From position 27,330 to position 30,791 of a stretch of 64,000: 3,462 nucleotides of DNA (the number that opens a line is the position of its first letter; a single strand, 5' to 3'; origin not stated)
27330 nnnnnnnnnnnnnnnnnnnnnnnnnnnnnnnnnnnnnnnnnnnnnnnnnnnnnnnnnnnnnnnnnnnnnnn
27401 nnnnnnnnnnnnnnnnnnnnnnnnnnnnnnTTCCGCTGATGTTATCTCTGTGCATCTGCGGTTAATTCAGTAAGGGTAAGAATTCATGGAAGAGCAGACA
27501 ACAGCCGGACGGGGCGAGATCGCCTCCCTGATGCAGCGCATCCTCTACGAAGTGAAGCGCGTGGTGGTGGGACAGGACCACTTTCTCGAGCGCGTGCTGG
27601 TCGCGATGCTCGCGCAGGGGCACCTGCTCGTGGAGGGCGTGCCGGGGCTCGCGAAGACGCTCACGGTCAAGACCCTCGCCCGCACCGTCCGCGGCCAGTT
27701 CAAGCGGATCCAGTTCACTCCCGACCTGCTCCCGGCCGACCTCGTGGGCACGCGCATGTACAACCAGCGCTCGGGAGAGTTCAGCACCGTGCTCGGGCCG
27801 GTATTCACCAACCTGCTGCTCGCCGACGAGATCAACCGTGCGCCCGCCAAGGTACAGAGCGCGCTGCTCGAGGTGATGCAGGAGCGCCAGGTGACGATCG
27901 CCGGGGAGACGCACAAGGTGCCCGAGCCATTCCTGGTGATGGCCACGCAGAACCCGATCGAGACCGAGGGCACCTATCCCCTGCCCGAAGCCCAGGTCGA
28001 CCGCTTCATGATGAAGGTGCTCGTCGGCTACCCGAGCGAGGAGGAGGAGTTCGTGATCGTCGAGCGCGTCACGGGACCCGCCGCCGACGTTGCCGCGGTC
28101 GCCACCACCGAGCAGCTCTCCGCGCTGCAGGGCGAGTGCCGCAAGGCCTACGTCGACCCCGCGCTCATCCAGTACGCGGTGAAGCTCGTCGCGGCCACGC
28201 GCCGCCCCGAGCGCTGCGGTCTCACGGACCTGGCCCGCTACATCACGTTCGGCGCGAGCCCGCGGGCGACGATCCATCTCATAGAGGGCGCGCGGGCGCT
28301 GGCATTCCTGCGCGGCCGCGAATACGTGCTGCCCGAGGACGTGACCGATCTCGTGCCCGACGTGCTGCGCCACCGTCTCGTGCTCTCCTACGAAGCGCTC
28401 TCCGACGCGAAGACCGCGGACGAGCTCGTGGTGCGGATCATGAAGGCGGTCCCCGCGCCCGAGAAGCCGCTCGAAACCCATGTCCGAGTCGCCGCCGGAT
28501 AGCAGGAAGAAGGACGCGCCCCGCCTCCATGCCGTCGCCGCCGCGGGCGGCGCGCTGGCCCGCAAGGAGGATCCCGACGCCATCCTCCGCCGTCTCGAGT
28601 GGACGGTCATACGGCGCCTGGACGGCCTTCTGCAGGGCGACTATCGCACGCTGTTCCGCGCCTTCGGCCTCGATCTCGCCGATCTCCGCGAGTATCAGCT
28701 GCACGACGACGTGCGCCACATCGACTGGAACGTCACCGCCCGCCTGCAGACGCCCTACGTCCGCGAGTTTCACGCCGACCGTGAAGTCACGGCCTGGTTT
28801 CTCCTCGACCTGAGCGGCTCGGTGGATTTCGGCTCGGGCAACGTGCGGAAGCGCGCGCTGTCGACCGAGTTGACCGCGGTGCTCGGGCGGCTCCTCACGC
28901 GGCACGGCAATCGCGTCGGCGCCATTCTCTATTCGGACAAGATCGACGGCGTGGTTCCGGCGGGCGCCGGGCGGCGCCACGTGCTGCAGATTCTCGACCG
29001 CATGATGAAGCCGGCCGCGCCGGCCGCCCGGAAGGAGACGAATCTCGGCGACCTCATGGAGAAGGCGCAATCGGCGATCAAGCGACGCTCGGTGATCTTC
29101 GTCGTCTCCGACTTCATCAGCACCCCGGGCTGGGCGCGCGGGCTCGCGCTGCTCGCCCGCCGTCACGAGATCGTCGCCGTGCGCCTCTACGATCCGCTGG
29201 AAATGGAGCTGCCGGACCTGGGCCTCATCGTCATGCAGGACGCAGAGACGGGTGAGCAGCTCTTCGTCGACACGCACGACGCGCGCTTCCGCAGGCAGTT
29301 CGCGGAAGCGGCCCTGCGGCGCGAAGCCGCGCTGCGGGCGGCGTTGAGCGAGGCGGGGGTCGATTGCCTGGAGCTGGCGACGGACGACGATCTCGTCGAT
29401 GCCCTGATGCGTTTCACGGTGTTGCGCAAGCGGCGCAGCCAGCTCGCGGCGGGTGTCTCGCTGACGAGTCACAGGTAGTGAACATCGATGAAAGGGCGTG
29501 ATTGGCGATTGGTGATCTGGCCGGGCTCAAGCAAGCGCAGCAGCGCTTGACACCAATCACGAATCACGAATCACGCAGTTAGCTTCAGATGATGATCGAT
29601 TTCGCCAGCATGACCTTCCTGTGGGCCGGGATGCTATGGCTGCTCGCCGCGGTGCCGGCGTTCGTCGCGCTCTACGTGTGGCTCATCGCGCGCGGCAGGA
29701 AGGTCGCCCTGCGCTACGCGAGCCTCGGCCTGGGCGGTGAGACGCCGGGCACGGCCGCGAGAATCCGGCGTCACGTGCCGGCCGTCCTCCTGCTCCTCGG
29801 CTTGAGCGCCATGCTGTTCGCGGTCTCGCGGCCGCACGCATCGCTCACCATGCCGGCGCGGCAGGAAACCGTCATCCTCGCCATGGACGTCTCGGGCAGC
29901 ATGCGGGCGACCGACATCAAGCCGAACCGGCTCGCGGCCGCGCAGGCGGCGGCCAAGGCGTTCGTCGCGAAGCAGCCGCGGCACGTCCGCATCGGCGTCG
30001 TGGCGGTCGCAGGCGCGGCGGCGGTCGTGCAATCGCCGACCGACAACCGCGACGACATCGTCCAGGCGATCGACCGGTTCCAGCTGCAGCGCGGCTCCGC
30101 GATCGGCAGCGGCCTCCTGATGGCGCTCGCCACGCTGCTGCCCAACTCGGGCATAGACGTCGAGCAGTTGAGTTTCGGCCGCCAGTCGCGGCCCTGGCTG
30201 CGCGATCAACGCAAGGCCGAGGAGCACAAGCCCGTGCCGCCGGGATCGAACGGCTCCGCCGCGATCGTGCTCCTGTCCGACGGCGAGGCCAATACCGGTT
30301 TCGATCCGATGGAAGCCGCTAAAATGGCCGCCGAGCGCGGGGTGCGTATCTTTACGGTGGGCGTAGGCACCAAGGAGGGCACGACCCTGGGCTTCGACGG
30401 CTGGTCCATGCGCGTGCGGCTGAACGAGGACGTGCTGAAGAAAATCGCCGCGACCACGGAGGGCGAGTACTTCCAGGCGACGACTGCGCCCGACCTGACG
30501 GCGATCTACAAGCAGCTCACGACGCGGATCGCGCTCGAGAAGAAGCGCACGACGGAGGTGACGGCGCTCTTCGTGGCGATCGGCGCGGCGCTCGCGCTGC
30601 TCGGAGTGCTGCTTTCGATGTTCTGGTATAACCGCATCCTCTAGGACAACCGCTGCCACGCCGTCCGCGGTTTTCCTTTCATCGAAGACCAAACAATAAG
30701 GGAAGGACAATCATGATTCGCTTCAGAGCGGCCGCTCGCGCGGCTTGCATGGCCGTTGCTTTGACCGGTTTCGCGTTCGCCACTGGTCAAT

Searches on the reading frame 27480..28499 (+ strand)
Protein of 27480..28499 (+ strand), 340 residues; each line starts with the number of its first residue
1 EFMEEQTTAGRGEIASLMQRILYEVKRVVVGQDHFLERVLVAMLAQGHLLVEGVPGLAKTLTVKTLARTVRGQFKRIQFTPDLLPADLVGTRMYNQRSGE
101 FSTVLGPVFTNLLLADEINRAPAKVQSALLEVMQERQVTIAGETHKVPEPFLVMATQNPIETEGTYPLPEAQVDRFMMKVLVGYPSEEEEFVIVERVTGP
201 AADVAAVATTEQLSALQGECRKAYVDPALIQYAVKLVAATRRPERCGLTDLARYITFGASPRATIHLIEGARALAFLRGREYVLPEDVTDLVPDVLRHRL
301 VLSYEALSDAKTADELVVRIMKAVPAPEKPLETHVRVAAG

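Call 8: search_protein_families(library=pfam, proteins=[window:27480-28499:+], max_evalue=0.001)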
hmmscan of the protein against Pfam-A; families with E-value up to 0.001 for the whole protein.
window:27480-28499:+ (340 aa): 7 families
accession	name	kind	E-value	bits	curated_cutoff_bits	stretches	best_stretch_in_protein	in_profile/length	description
PF07726.17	AAA_3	-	4.6e-65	217.8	27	1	48-178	1-131/131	ATPase family associated with various cellular activities (AAA)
PF17863.7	AAA_lid_2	-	1e-22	80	22.7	1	252-318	6-72/74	AAA lid domain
PF20030.5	bpMoxR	-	6.2e-15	55.3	27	1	19-185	4-169/205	MoxR domain in the MoxR-vWA-beta-propeller ternary systems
PF07728.20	AAA_5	-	2.8e-13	50.5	22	1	48-176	1-139/139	AAA domain (dynein-related subfamily)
PF00158.32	Sigma54_activat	-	5.2e-06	26.7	20.2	1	45-159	21-144/168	Sigma-54 interaction domain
PF01078.27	Mg_chelatase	-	0.00057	19.8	20.3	0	29-67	5-43/207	Magnesium chelatase, subunit ChlI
PF00004.35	AAA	-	0.0008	20.3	21.2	0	50-159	2-111/131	ATPase family associated with various cellular activities (AAA)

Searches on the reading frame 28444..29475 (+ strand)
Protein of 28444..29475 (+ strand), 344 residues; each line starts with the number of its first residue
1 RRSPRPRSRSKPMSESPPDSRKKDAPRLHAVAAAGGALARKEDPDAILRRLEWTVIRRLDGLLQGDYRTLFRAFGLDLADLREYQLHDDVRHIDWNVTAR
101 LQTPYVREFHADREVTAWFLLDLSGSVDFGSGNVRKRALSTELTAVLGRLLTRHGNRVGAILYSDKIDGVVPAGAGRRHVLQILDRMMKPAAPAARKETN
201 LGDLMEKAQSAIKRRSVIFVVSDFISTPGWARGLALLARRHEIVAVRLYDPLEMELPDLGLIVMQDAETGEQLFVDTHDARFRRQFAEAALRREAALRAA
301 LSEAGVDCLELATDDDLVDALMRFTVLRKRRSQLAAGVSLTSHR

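Call 8: search_protein_families(library=pfam, proteins=[window:28444-29475:+], max_evalue=0.001)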
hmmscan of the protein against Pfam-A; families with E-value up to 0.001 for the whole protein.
window:28444-29475:+ (344 aa): 2 families
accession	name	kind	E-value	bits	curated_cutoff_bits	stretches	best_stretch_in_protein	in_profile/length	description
PF01882.25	DUF58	-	8.4e-67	225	23.4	1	80-294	1-214/216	Protein of unknown function DUF58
PF13519.12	VWA_2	-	1.8e-10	41.8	27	1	118-224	2-106/107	von Willebrand factor type A domain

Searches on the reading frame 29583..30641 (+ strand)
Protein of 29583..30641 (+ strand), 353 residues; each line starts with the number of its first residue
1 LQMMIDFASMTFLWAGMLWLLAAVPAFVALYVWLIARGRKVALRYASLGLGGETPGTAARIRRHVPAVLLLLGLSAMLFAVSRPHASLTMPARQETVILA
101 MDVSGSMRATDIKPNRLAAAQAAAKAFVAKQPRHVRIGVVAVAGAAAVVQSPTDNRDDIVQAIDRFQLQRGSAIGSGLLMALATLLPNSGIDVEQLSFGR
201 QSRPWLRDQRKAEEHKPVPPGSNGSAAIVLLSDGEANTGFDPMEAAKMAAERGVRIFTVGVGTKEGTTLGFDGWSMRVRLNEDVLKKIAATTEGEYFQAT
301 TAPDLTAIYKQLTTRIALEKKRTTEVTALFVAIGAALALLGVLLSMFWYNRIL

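Call 8: search_protein_families(library=pfam, proteins=[window:29583-30641:+], max_evalue=0.001)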
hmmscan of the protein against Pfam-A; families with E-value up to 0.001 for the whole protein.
window:29583-30641:+ (353 aa): 4 families
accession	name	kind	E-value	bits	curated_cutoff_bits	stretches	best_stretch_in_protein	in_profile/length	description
PF13519.12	VWA_2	-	7.8e-19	68.7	27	1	97-185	1-89/107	von Willebrand factor type A domain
PF00092.34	VWA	-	2.6e-15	57.5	23.8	2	223-310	102-173/174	von Willebrand factor type A domain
PF07584.16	BatA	-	7.6e-06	26.7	25.9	1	10-84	1-77/77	Aerotolerance regulator N-terminal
PF01882.25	DUF58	-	0.00091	18.9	23.4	0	84-185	25-127/216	Protein of unknown function DUF58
